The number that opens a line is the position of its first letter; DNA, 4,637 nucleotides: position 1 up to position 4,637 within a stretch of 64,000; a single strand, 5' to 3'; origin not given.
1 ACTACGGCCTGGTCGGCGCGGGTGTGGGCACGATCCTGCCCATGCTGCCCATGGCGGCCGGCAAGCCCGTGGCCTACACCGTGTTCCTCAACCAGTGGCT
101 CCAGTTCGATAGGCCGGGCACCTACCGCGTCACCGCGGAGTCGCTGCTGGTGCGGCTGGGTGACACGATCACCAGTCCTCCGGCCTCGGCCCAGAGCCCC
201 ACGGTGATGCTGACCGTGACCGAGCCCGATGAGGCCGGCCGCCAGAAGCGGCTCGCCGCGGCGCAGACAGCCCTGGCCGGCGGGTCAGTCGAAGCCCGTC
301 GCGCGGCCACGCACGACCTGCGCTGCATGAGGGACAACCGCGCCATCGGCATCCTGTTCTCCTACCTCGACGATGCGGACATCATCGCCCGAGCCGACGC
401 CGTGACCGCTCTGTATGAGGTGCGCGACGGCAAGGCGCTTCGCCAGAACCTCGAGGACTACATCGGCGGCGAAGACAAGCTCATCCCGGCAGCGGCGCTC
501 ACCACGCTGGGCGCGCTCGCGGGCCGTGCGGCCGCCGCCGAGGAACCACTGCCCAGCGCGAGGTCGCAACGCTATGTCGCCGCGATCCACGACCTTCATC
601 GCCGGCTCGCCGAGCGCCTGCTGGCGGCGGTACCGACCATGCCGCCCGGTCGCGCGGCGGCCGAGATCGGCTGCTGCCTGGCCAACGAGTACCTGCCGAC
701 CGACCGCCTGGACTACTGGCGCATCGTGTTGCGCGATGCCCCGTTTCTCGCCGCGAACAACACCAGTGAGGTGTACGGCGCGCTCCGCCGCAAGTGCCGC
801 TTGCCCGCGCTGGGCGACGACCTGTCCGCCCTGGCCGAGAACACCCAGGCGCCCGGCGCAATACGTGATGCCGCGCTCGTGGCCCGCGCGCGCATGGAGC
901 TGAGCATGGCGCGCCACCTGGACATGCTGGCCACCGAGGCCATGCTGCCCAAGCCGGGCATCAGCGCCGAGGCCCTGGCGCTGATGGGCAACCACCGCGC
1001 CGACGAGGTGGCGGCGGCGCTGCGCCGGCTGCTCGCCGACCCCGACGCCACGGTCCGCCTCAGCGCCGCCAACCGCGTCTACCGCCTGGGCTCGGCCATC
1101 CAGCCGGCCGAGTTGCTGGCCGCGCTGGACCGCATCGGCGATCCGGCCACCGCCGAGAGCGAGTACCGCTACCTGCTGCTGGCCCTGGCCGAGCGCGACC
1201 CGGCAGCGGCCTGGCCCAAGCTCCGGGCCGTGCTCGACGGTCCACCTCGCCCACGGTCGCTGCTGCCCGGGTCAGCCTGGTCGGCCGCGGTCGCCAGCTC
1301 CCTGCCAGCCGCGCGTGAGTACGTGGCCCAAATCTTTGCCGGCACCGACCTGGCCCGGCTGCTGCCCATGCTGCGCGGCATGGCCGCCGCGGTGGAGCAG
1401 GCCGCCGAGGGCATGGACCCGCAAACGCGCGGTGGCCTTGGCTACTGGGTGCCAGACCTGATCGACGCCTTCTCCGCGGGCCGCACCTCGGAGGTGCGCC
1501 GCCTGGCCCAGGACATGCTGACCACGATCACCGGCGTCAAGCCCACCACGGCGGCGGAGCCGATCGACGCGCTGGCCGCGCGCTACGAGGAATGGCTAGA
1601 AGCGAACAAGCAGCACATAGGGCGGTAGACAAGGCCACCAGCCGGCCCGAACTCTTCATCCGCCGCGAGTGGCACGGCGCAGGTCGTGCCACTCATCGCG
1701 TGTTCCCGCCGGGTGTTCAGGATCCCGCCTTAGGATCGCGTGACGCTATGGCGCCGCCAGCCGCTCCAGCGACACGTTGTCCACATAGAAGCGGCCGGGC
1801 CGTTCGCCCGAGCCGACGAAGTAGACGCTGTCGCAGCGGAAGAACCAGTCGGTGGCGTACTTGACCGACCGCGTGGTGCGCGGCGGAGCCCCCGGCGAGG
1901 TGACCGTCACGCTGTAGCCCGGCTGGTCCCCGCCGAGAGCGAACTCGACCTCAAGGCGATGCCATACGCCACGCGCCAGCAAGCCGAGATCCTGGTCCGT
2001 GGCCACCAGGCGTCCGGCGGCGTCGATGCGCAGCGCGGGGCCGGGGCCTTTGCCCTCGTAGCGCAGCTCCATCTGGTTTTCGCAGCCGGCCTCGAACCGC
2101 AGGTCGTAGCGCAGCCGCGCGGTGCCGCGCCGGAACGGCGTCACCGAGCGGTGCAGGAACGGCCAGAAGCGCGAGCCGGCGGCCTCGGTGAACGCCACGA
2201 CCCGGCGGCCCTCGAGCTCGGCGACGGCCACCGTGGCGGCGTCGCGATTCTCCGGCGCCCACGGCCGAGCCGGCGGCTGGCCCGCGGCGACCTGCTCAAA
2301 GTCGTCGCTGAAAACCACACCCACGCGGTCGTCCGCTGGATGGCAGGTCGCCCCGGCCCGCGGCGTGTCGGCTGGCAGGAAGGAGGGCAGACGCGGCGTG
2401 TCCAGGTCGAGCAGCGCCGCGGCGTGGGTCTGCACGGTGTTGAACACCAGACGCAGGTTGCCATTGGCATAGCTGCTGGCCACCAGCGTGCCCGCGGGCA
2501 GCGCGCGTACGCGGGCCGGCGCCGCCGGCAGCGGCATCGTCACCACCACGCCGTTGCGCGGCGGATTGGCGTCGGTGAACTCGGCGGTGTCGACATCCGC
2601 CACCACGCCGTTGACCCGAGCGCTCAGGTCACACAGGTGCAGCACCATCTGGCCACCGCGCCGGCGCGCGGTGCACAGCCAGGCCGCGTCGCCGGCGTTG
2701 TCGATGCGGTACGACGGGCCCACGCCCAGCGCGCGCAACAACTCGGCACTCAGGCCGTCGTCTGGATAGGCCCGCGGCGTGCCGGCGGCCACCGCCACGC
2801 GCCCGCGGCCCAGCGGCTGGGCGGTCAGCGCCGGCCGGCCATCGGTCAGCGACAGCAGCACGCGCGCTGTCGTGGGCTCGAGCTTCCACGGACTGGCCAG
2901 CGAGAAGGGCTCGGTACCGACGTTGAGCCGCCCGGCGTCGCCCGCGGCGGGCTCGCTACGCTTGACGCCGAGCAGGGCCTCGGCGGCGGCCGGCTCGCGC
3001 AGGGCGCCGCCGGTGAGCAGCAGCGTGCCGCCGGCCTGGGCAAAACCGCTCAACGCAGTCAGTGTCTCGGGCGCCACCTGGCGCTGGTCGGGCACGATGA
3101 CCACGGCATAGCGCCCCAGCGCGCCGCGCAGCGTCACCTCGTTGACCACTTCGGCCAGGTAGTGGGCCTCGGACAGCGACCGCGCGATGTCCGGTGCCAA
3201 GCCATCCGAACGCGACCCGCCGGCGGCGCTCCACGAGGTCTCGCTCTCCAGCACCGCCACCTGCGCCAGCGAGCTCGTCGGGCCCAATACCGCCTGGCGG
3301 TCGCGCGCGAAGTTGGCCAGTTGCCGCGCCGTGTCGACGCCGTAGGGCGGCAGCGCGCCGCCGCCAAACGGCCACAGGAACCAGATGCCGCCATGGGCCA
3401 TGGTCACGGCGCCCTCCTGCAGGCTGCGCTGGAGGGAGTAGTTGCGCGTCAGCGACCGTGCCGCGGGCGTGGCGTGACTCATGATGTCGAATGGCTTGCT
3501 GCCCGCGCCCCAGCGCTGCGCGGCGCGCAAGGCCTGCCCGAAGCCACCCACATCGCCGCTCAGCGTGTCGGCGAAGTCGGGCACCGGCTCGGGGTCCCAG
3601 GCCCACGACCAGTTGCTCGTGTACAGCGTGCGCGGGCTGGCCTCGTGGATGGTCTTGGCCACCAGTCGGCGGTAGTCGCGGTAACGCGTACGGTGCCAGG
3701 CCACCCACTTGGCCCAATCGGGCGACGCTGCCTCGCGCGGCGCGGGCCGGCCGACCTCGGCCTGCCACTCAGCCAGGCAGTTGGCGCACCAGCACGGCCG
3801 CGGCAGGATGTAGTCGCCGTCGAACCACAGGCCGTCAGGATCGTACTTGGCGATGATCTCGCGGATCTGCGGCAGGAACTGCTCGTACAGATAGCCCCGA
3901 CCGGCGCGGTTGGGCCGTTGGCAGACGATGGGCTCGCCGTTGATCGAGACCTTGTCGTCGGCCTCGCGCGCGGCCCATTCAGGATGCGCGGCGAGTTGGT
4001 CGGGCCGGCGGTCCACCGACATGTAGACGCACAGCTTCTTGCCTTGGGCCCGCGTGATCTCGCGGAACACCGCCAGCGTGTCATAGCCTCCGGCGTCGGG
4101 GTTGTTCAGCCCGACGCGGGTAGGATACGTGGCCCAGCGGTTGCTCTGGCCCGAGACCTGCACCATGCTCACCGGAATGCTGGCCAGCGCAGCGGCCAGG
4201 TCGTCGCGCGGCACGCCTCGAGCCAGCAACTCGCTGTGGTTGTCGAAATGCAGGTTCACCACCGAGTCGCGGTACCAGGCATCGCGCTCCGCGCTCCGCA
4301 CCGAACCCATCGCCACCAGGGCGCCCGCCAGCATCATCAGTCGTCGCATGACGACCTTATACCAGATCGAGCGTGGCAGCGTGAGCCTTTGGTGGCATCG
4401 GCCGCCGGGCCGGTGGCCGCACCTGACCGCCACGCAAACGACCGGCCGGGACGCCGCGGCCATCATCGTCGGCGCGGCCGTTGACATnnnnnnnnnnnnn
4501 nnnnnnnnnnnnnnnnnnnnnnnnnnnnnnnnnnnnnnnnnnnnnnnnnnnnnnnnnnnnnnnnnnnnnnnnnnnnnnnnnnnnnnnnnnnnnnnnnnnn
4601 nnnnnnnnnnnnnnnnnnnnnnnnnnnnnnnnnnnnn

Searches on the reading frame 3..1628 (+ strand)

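Call 52: search_protein_families(library=pfam, proteins=[window:3-1628:+], max_evalue=0.001)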
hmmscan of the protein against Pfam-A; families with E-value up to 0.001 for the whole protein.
window:3-1628:+ (541 aa): 1 family
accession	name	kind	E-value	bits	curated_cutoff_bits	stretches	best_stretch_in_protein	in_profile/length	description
PF13646.12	HEAT_2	-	1.9e-05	25.3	27.7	0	318-376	14-72/88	HEAT repeats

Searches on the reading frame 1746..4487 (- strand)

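Call 9: search_protein_families(library=pfam, proteins=[window:1746-4487:-], max_evalue=0.01)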
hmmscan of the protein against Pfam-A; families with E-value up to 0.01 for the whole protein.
window:1746-4487:- (913 aa): 4 families
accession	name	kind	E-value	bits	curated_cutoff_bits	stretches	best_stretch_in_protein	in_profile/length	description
PF14871.12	GHL6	-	2.7e-08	34.5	35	1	106-223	14-131/132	Hypothetical glycosyl hydrolase 6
PF01120.23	Alpha_L_fucos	-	3.9e-06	27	25.2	1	134-293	139-282/345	Alpha-L-fucosidase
PF08532.16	Glyco_hydro_42M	-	0.00011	22.3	25.8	1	455-492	53-90/207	Beta-galactosidase trimerisation domain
PF14258.12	DUF4350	-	0.0022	18.7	30.4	1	461-601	41-149/181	Domain of unknown function (DUF4350)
